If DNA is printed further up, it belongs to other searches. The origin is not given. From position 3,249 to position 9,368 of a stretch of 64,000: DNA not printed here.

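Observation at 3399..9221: Stand-alone 1940-aa DUF4011/Upf1-like helicase with extra enzymatic modules: candidate single-protein nucleic-acid surveillance or defence system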

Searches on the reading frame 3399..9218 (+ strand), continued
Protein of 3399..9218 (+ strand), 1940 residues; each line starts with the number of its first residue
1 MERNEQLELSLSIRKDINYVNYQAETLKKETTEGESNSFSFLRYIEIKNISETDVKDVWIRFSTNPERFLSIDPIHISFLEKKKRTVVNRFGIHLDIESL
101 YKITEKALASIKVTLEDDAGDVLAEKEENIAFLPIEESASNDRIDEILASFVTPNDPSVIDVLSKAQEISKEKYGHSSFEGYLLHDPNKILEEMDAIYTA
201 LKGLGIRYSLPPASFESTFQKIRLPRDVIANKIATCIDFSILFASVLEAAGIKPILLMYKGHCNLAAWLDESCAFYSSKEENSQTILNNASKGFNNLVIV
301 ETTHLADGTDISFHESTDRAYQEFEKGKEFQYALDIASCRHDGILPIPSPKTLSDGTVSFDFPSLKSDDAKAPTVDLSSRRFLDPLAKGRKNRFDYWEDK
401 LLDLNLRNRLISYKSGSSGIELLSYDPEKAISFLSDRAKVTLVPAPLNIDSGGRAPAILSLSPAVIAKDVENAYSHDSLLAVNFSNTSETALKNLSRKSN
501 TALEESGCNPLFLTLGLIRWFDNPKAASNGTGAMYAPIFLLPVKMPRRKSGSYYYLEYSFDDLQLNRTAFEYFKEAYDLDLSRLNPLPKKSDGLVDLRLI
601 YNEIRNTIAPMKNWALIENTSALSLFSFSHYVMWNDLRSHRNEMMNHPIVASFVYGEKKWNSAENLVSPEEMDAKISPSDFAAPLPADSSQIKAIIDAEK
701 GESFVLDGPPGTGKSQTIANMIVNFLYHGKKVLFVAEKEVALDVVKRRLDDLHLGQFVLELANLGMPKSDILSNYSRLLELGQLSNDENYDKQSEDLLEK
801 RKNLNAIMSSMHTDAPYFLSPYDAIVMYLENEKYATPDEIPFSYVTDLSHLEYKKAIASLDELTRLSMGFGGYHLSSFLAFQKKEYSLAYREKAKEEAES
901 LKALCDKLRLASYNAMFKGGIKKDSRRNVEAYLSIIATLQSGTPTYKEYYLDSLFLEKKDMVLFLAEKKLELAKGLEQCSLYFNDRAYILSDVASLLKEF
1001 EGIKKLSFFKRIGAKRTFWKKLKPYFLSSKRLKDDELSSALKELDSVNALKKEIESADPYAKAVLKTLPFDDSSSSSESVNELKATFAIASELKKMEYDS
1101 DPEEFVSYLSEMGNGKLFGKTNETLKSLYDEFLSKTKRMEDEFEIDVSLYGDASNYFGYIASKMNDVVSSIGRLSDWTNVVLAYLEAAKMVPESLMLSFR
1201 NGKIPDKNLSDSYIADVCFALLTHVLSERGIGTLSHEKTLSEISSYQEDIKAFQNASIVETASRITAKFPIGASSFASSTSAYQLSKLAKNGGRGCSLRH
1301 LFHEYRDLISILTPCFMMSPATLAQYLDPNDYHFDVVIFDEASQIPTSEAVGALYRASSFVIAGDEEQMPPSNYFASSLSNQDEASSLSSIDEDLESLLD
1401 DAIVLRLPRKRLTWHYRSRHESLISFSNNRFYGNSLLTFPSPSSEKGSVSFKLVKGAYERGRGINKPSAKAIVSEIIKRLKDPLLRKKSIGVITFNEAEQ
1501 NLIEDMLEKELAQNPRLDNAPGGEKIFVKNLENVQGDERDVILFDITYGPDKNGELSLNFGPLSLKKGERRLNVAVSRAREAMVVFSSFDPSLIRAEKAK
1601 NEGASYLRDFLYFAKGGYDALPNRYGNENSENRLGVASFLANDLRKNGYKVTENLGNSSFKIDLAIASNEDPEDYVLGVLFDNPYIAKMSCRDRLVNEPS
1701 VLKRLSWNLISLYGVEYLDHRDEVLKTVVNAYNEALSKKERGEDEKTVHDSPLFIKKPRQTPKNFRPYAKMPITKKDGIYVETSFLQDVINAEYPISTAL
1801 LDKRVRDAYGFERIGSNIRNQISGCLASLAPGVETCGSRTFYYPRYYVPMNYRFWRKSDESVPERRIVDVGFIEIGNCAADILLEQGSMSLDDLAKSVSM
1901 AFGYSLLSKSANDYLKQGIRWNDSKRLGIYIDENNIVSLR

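Call 30: find_related_loci(query=A1, collection=genome_contigs, flank=6000)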
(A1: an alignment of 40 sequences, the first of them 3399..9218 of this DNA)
Query A1 (1940 aa) in genome_contigs; peptide patterns used: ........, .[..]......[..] (x = any residue, [..] = any of these).
600 stretches matched a pattern (row limit reached: there are more); 597 encode a relative of the query (tblastn E <= 1e-3); the best 80 are kept; 80 distinct loci.
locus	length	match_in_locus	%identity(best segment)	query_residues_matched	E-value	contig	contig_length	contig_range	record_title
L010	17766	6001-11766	47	7-1936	0e+0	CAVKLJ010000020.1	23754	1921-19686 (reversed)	Lachnospiraceae bacterium isolate H07689-L1_cleanbin_000018 genome assembly, contig: Spades_H07689-L1_contig_1170, whole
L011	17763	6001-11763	47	7-1937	0e+0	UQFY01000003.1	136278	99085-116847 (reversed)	uncultured Mollicutes bacterium isolate UMGS237 genome assembly, contig: NODE_14_length_136278_cov_5.672779, whole genom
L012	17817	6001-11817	44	9-1937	0e+0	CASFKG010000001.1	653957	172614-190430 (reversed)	uncultured bacterium isolate A73_L2_314314_idba_bin.126 genome assembly, contig: A73_L2_314314_idba_bin.126.fa_scaffold_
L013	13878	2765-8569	43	7-1933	0e+0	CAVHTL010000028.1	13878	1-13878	bacterium isolate H07637-L1_cleanbin_000029 genome assembly, contig: Spades_H07637-L1_contig_2678, whole genome shotgun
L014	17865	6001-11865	42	4-1939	0e+0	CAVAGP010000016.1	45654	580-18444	Faecalibacillus sp. isolate H07605-L1_cleanbin_000015 genome assembly, contig: Spades_H07605-L1_contig_276, whole genome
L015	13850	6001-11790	30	35-1939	0e+0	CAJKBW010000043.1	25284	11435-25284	MAG TPA_asm: uncultured Ruminococcaceae bacterium isolate ERR1600664-bin.7 genome assembly, contig: NODE_2204_length_252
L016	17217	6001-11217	31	18-1766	0e+0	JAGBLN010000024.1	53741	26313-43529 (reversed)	MAG: Lachnospiraceae bacterium isolate RGIG9225 Water_deer_Rumen-2__c174361, whole genome shotgun sequence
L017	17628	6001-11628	31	35-1908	0e+0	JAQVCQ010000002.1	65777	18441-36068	MAG: Lachnospiraceae bacterium isolate STD2_92 NODE_1459_length_65777_cov_24.781295_Sandtown_D2, whole genome shotgun se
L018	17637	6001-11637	31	35-1921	0e+0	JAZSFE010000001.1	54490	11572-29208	MAG: Faecousia sp. isolate T1900044584_TS20190050.MAGScoT_cleanbin_000024 SGB_590_k141_239836, whole genome shotgun sequ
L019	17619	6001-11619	31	35-1920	0e+0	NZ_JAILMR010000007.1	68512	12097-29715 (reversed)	MAG: Ruminococcus sp. isolate RUI259 k141_15496673_flag=0_multi=25.9927_len=68512, whole genome shotgun sequence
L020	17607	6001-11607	30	37-1905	0e+0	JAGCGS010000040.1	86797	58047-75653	MAG: Bacteroidaceae bacterium isolate RGIG9776 Yak_Omasum-5__c684237, whole genome shotgun sequence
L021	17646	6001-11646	31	35-1920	0e+0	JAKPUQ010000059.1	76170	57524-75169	MAG: Bacillota bacterium isolate USPA_maxbin.103 k141_1126206, whole genome shotgun sequence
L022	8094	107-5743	30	35-1905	0e+0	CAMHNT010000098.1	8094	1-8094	MAG: uncultured Clostridia bacterium isolate SRR11784288_bin.19_metaWRAP_v1.3_MAG genome assembly, contig: ERZ12202745.4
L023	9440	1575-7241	30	10-1920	0e+0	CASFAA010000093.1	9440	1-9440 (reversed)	uncultured Oscillospiraceae bacterium isolate CO.O36.metabat-bins.311 genome assembly, contig: CO.O36.metabat-bins.311.f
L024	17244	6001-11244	30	98-1920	0e+0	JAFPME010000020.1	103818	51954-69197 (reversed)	MAG: Prevotella sp. isolate RGIG1270 Dairy_cattle_Rumen-4__c828, whole genome shotgun sequence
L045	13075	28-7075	31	167-1734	0e+0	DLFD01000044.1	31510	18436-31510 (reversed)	MAG TPA_asm: Lachnospiraceae bacterium UBA7729 UBA7729_contig_326, whole genome shotgun sequence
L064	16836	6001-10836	28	121-1731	7e-171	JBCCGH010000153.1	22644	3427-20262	MAG: Planctomycetota bacterium isolate P01_B01_bin.39 k141_3356608_length_22644_cov_23.2129, whole genome shotgun sequen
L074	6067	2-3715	31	708-1940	2e-156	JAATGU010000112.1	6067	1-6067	MAG: Bacteroidales bacterium isolate bin_67 k141_9957400, whole genome shotgun sequence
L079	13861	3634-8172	31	397-1905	0e+0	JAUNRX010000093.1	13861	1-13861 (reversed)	MAG: bacterium isolate S3R_St_47 NODE_2563_length_13861_cov_29.133710, whole genome shotgun sequence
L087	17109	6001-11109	29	146-1902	0e+0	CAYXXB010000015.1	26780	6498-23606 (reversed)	MAG TPA_asm: uncultured Clostridia bacterium isolate SRP199465_co2_56 genome assembly, contig: NODE_4750_length_26780_co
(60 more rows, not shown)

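Call 34: search_solved_structures(query=window:3399-9218:+, max_evalue=0.001)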
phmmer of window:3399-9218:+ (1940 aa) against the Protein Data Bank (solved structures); distinct sequences matched with E-value up to 0.001: 3.
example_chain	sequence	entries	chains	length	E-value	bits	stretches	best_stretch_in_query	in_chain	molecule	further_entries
4b3f_X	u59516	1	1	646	4.9e-09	37.4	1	687-749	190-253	DNA-BINDING PROTEIN SMUBP-2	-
4b3g_A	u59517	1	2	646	4.9e-09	37.4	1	687-749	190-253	DNA-BINDING PROTEIN SMUBP-2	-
8rd3_A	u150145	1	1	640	0.00049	20.8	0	678-761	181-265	ATP-dependent helicase NAM7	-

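Call 60: get_annotated_region(hit=H8, flank=8000)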
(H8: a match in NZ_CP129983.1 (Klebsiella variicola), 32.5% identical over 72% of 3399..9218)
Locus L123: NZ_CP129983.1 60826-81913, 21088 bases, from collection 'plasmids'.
description: Klebsiella variicola strain LY16 plasmid pLY161, complete sequence
organism: Klebsiella variicola (NCBI taxid 244366)
taxonomy: Bacteria; Pseudomonadota; Gammaproteobacteria; Enterobacterales; Enterobacteriaceae; Klebsiella; Klebsiella variicola
host: -; source: -; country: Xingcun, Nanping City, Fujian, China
typing (MOB-suite, as given by PLSDB): conjugative; replicon IncFIB,IncFII,rep_cluster_2183; relaxase MOBF,MOBF; mating-pair formation MPF_F
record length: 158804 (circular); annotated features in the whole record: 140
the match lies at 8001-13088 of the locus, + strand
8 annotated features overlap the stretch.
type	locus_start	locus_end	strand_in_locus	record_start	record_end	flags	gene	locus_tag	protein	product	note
CDS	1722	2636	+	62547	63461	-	-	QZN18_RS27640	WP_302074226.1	AbiJ-NTD4 domain-containing protein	-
CDS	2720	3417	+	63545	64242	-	-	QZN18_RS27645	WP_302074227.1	IS1 family transposase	-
CDS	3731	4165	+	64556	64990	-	-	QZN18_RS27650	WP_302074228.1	hypothetical protein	-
CDS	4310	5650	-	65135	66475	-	-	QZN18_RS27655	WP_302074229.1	hypothetical protein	-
CDS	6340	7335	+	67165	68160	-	-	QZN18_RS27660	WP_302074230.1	IS110 family transposase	-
CDS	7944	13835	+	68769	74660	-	-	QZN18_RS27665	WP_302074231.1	DUF3320 domain-containing protein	-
CDS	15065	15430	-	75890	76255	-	-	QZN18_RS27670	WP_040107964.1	DUF596 domain-containing protein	-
CDS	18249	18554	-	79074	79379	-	-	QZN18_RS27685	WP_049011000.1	DUF596 domain-containing protein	-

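Call 61: get_annotated_region(hit=H1, flank=8000)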
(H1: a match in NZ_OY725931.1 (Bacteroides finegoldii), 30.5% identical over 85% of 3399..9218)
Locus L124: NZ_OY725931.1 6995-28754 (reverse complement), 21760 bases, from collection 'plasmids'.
description: Bacteroides finegoldii strain Bacteroides finegoldii TSDC17.2-1.1 plasmid 29, complete sequence
organism: Bacteroides finegoldii (NCBI taxid 338188)
taxonomy: Bacteria; Bacteroidota; Bacteroidia; Bacteroidales; Bacteroidaceae; Bacteroides; Bacteroides finegoldii
host: -; source: -; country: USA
typing (MOB-suite, as given by PLSDB): non-mobilizable
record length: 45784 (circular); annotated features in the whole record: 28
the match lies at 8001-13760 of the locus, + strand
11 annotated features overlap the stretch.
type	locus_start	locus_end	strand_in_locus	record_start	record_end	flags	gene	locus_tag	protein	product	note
CDS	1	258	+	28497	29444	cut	-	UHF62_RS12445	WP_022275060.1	glycoside hydrolase family 16 protein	-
CDS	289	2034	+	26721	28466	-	-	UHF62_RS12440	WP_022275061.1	fimbrillin family protein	-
CDS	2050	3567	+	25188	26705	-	-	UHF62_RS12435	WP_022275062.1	hypothetical protein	-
CDS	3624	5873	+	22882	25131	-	bglX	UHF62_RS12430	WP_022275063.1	beta-glucosidase BglX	GO:0005975 - carbohydrate metabolic process [Evidence IEA]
CDS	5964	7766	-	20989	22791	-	rpsA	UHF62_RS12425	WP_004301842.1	30S ribosomal protein S1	-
CDS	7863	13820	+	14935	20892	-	-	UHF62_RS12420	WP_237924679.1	DUF3320 domain-containing protein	-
CDS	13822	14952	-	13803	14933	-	-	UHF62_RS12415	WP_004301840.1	reverse transcriptase family protein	-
CDS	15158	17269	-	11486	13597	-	-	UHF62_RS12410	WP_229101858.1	DUF5686 family protein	-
CDS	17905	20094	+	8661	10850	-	-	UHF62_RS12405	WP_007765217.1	glutamine synthetase III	-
CDS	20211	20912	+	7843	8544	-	-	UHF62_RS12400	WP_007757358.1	Crp/Fnr family transcriptional regulator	GO:0006355 - regulation of DNA-templated transcription [Evidence IEA]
CDS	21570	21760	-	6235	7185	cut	trxB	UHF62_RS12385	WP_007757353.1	thioredoxin-disulfide reductase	-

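Call 66: search_protein_families(library=ncbifam, proteins=[L123:7944-13832:+, L124:7863-13817:+, P0069, P0054], max_evalue=1e-20)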
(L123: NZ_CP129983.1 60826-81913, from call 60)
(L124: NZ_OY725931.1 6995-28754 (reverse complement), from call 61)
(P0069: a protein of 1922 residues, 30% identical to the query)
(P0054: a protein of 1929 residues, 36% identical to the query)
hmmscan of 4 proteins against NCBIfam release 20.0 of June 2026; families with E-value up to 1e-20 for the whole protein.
L123:7944-13832:+ (1963 aa): 4 families
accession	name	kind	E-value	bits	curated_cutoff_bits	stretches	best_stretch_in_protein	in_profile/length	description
NF058533.1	antiphage_ProA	equivalog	0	2223.6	1500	1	15-1947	2-1903/1903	anti-phage protein ProA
NF042953.1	Hhe_antiphage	equivalog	9.9e-248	825.5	2000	2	1034-1735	1012-1706/1797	DUF4011 domain-containing anti-phage protein Hhe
TIGR00376.1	TIGR00376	hypoth_equivalog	1.2e-25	90.1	348.9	0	1292-1562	351-608/639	IGHMBP2 family helicase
NF040671.1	PLuB_AAA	exception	2.2e-22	78.3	999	0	1419-1564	1110-1231/1256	PLuB system helicase-like protein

L124:7863-13817:+ (1985 aa): 4 families
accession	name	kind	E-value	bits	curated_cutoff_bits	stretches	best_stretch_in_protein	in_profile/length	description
NF058533.1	antiphage_ProA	equivalog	0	2196.8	1500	1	43-1952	1-1903/1903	anti-phage protein ProA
NF042953.1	Hhe_antiphage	equivalog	3.8e-230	767.2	2000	2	1089-1782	1023-1718/1797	DUF4011 domain-containing anti-phage protein Hhe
TIGR00376.1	TIGR00376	hypoth_equivalog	7.6e-32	110.5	348.9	0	663-757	140-224/639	IGHMBP2 family helicase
NF040671.1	PLuB_AAA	exception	2e-22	78.5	999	0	1340-1596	958-1230/1256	PLuB system helicase-like protein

P0069 (1922 aa): 3 families
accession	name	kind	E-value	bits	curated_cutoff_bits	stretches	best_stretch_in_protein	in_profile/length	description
NF058533.1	antiphage_ProA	equivalog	0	2109.9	1500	1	16-1887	1-1903/1903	anti-phage protein ProA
NF042953.1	Hhe_antiphage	equivalog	2.4e-239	797.7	2000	2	994-1733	961-1713/1797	DUF4011 domain-containing anti-phage protein Hhe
TIGR00376.1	TIGR00376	hypoth_equivalog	5.5e-26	91.2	348.9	0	1285-1406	347-457/639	IGHMBP2 family helicase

P0054 (1929 aa): 4 families
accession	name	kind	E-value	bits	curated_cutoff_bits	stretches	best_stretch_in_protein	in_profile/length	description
NF058533.1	antiphage_ProA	equivalog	0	1523.6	1500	1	38-1893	7-1902/1903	anti-phage protein ProA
NF042953.1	Hhe_antiphage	equivalog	6.8e-193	643.7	2000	2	1007-1736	955-1698/1797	DUF4011 domain-containing anti-phage protein Hhe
TIGR00376.1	TIGR00376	hypoth_equivalog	5.6e-26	91.2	348.9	0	1233-1424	279-455/639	IGHMBP2 family helicase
NF040671.1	PLuB_AAA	exception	6.7e-26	90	999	0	1320-1582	960-1239/1256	PLuB system helicase-like protein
